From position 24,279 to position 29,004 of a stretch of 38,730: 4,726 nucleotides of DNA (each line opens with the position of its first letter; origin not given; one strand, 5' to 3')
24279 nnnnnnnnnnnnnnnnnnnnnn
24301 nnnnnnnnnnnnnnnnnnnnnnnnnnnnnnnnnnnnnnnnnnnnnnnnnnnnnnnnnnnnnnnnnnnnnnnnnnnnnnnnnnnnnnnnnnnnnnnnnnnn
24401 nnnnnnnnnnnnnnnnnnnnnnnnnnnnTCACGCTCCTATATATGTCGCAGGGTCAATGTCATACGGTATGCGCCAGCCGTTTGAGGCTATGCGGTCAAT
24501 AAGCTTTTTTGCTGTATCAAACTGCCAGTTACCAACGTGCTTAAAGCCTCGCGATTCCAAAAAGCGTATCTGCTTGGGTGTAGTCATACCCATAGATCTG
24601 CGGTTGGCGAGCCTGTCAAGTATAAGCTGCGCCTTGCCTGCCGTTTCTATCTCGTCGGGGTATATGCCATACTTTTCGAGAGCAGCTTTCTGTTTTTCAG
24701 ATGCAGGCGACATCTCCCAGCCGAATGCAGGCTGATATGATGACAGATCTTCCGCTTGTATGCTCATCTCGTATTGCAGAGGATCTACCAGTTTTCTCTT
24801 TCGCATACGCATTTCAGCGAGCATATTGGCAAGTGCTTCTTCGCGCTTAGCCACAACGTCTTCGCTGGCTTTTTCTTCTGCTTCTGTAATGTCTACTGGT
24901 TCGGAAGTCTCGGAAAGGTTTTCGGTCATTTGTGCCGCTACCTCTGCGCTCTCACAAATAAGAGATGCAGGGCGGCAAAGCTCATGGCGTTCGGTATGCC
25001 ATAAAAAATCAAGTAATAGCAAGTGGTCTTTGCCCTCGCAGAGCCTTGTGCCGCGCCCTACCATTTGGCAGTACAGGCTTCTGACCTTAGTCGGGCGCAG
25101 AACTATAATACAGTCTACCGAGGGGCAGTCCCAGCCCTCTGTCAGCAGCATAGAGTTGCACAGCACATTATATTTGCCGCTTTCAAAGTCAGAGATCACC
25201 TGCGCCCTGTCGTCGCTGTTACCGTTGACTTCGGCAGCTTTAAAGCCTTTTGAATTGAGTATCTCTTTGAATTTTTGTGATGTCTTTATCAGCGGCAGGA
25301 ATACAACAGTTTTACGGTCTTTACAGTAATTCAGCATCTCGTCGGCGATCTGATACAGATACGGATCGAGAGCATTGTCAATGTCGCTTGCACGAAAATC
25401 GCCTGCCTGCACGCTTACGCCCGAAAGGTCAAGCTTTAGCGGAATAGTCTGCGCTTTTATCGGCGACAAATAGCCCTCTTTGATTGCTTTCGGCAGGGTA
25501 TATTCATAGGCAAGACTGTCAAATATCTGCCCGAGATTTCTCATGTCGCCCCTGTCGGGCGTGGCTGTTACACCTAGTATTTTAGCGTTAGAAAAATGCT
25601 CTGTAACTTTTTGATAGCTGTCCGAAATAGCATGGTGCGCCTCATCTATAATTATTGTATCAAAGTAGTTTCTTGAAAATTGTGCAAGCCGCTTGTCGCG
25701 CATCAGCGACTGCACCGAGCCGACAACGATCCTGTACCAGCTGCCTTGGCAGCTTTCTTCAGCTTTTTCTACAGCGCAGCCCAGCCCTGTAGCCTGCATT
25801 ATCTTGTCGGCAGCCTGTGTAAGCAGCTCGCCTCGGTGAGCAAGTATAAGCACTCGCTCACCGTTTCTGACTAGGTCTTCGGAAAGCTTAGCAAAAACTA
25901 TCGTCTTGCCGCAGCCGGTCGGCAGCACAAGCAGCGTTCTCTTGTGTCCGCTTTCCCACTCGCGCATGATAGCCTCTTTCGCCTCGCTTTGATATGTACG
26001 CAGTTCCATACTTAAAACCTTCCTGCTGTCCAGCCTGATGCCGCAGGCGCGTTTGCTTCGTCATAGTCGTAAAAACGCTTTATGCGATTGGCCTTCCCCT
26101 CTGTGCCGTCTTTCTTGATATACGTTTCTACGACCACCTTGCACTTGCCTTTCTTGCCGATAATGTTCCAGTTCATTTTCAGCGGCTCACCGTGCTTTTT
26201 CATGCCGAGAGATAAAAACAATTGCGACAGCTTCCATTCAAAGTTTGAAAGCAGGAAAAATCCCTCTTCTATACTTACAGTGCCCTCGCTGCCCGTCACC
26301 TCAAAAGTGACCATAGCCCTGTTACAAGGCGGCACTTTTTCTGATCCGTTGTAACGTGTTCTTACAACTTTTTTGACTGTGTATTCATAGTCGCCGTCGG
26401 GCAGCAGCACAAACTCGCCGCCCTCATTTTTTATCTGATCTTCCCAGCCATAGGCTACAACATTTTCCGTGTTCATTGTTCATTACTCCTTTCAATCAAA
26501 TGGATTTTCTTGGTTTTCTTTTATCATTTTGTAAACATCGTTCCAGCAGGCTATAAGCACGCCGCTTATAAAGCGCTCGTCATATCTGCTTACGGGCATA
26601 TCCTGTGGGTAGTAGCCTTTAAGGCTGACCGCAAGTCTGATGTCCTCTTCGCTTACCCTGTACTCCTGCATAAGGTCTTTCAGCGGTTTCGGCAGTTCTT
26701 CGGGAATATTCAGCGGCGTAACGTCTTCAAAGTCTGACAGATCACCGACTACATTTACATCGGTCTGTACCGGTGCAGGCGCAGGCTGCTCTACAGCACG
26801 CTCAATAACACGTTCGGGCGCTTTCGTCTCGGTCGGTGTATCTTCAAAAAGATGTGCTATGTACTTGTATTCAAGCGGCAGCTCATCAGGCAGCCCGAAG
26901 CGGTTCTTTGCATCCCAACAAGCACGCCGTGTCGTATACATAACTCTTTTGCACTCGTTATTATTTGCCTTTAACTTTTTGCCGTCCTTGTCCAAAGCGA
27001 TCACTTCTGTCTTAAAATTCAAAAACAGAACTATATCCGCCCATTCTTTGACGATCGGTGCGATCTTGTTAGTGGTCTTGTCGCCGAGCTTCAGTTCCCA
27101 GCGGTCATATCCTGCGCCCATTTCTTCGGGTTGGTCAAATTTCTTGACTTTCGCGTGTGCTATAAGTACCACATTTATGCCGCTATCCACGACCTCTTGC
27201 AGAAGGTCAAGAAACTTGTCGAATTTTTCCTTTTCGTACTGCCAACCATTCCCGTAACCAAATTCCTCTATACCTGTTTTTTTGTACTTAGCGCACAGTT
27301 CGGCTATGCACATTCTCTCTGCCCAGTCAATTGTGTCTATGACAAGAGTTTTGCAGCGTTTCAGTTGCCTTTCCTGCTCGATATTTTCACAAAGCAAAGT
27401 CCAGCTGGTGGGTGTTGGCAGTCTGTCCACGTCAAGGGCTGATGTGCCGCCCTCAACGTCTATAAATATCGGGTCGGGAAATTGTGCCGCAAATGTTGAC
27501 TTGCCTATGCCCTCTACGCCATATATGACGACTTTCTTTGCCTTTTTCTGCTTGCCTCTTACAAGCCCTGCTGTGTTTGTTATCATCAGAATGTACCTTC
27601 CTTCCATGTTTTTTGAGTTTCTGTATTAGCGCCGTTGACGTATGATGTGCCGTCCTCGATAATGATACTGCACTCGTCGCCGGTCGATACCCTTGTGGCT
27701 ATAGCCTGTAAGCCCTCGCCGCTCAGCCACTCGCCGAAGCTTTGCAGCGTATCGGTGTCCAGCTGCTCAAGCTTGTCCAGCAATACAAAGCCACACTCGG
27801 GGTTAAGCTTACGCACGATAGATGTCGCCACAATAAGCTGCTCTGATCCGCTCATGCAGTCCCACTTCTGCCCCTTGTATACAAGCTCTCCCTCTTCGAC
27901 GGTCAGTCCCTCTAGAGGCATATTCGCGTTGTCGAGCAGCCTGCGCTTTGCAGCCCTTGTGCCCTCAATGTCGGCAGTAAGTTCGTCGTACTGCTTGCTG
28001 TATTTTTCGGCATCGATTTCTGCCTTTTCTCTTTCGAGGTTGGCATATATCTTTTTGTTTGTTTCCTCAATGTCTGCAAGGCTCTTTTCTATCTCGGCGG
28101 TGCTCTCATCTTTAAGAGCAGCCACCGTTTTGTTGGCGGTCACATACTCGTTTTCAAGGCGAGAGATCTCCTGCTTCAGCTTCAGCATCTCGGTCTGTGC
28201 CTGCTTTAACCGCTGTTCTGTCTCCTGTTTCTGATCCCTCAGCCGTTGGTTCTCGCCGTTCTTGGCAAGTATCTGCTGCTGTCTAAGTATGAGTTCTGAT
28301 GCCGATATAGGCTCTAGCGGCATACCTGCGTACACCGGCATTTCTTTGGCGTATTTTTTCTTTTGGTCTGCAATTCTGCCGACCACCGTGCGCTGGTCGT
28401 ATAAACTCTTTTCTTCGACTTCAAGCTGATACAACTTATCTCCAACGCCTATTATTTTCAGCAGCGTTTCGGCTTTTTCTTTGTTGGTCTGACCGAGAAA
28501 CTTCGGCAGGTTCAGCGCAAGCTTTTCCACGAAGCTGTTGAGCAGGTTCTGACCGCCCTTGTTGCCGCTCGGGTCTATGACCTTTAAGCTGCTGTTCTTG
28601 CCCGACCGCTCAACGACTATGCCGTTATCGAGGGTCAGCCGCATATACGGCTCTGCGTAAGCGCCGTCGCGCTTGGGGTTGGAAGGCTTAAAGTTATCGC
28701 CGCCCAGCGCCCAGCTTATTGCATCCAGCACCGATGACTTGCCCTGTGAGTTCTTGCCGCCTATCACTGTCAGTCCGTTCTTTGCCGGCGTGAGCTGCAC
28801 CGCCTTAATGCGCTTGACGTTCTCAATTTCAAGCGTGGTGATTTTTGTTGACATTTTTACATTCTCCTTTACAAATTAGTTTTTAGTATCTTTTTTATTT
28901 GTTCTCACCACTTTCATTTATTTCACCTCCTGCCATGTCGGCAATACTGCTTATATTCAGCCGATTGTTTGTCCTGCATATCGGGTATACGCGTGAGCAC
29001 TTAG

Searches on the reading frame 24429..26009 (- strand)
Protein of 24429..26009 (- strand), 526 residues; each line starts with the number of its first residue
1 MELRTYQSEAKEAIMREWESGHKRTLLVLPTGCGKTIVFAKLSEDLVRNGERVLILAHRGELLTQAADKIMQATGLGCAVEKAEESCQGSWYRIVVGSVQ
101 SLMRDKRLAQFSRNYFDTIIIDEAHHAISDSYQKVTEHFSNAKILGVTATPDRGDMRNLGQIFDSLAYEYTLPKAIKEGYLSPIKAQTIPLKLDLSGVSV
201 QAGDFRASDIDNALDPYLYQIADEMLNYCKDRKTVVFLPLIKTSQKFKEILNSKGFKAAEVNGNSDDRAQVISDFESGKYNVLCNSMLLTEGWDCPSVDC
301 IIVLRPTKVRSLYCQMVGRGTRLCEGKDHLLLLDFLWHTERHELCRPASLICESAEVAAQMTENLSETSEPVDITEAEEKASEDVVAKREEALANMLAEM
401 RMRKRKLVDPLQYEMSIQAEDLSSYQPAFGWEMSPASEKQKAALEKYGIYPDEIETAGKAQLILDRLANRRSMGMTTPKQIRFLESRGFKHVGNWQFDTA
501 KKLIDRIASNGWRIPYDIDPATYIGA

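Call 49: search_protein_families(library=ncbifam, proteins=[window:24429-26009:-], max_evalue=0.001)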
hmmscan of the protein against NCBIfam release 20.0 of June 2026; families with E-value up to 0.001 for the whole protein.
window:24429-26009:- (526 aa): 18 families
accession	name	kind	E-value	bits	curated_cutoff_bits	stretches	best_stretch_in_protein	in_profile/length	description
NF053632.1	heli_RadD_YejH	equivalog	6.4e-52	176.6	720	1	1-347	1-364/573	DNA repair helicase RadD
NF046051.1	restrict_EcoAI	equivalog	1e-40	139.9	550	1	2-344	157-537/768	EcoAI/FtnUII family type I restriction enzme subunit R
NF008521.0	PRK11448.1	equivalog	3.1e-25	88.4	729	2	259-336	735-815/1123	type I restriction-modification system endonuclease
NF010337.0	PRK13766.1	equivalog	6.6e-22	77.4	610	2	2-153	16-175/781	Hef nuclease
TIGR04095.1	dnd_restrict_1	equivalog_domain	1.9e-14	53.5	600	1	1-194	7-215/451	DNA phosphorothioation system restriction enzyme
NF045503.1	repair_heli_XPB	equivalog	4.4e-11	42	610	1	2-299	183-483/548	DNA repair helicase XPB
NF003673.1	PRK05298.1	equivalog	1.4e-10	40.2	743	1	230-422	442-635/653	excinuclease ABC subunit UvrB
NF042913.1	CyRepA1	equivalog_domain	6.9e-10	38.4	200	1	30-140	10-110/595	plasmid replication protein, CyRepA1 family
TIGR00631.1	uvrb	equivalog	4.5e-08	31.8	750.1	1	230-330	442-549/658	excinuclease ABC subunit UvrB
TIGR00348.1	hsdR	subfamily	1.3e-06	27.2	284.55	1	10-185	254-446/674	HsdR family type I site-specific deoxyribonuclease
NF008394.0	PRK11192.1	equivalog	1.2e-05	24.3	507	0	224-322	240-340/441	ATP-dependent RNA helicase SrmB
NF008744.0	PRK11776.1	equivalog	1.5e-05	23.8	524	1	221-322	232-335/460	ATP-dependent RNA helicase DbpA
NF046055.1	restr_BPTD_3080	equivalog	3.9e-05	21.8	800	0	281-322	576-616/970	BPTD_3080 family restriction endonuclease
TIGR00643.1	recG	equivalog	5.7e-05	22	659.4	0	257-309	486-538/629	ATP-dependent DNA helicase RecG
NF004066.1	PRK05580.1-3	equivalog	0.00012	20.6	813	0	2-126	252-378/788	primosomal protein N'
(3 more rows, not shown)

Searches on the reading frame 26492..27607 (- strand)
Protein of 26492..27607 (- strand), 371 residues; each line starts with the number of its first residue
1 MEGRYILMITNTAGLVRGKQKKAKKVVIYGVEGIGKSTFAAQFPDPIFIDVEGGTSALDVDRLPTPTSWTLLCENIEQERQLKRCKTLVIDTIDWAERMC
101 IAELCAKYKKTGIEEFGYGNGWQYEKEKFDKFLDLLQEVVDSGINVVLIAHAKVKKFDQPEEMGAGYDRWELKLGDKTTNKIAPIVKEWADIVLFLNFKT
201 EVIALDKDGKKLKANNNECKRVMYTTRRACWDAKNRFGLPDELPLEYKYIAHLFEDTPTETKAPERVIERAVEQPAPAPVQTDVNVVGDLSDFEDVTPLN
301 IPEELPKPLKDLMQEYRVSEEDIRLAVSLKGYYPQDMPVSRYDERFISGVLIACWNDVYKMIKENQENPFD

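Call 49: search_protein_families(library=ncbifam, proteins=[window:26492-27607:-], max_evalue=0.001)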
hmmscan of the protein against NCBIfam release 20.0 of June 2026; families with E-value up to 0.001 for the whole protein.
window:26492-27607:- (371 aa): 1 family
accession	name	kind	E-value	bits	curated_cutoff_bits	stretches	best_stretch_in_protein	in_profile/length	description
TIGR01618.1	phage_P_loop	hypoth_equivalog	3.3e-06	26.9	138.75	1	22-194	11-182/220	phage nucleotide-binding protein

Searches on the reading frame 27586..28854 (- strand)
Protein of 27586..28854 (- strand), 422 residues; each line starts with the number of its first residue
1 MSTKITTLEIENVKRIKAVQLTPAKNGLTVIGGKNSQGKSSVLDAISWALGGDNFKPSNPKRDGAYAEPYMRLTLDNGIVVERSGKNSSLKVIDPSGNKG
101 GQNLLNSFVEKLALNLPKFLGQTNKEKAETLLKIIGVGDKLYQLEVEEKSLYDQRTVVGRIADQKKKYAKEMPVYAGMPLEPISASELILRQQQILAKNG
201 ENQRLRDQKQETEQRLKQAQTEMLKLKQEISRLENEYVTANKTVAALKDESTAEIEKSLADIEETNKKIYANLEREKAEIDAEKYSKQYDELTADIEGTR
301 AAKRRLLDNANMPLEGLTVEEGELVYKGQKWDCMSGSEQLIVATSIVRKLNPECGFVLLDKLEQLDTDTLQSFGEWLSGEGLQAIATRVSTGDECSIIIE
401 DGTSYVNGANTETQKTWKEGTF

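Call 49: search_protein_families(library=ncbifam, proteins=[window:27586-28854:-], max_evalue=0.001)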
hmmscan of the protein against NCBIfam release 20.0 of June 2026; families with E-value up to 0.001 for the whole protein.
window:27586-28854:- (422 aa): 12 families
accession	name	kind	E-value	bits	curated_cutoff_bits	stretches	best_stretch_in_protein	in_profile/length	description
NF045487.1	ASRP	equivalog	6e-12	45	300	1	25-56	13-43/593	archaea-specific SMC-related protein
TIGR00611.2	recf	equivalog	3.3e-09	36.4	172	1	5-72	1-67/339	DNA replication/repair protein RecF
NF002572.0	PRK02224.1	equivalog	1e-08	34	1087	1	4-52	2-49/888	DNA double-strand break repair ATPase Rad50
TIGR02169.1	SMC_prok_A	equivalog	3.6e-08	31.6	729.4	1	5-54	2-51/1165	chromosome segregation protein SMC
NF045780.1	TrlF_fam_ATP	equivalog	3.9e-08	32.5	350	1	29-303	313-619/944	TrlF family AAA-like ATPase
TIGR00618.1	sbcc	subfamily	1.6e-07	29.7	478.5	1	7-52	5-53/1043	exonuclease subunit SbcC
NF041035.1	Rad50_Halo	equivalog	2.4e-06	26.2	1000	0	4-52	2-49/883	DNA double-strand break repair ATPase Rad50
TIGR04523.1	Mplasa_alph_rch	subfamily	3.2e-06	25.4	270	1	185-311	109-235/745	helix-rich protein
TIGR02168.1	SMC_prok_B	equivalog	4.7e-06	24.6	567.35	1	192-302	259-366/1181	chromosome segregation protein SMC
NF010680.0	PRK14079.1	equivalog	4.2e-05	22.7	386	1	5-56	3-53/349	recombination protein F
NF041760.1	PtuA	equivalog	5.9e-05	22.2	500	1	3-48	50-94/524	retron Ec78 anti-phage system effector ATPase PtuA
TIGR00634.1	recN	equivalog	0.00031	19.8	407.85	0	5-52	2-48/563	DNA repair protein RecN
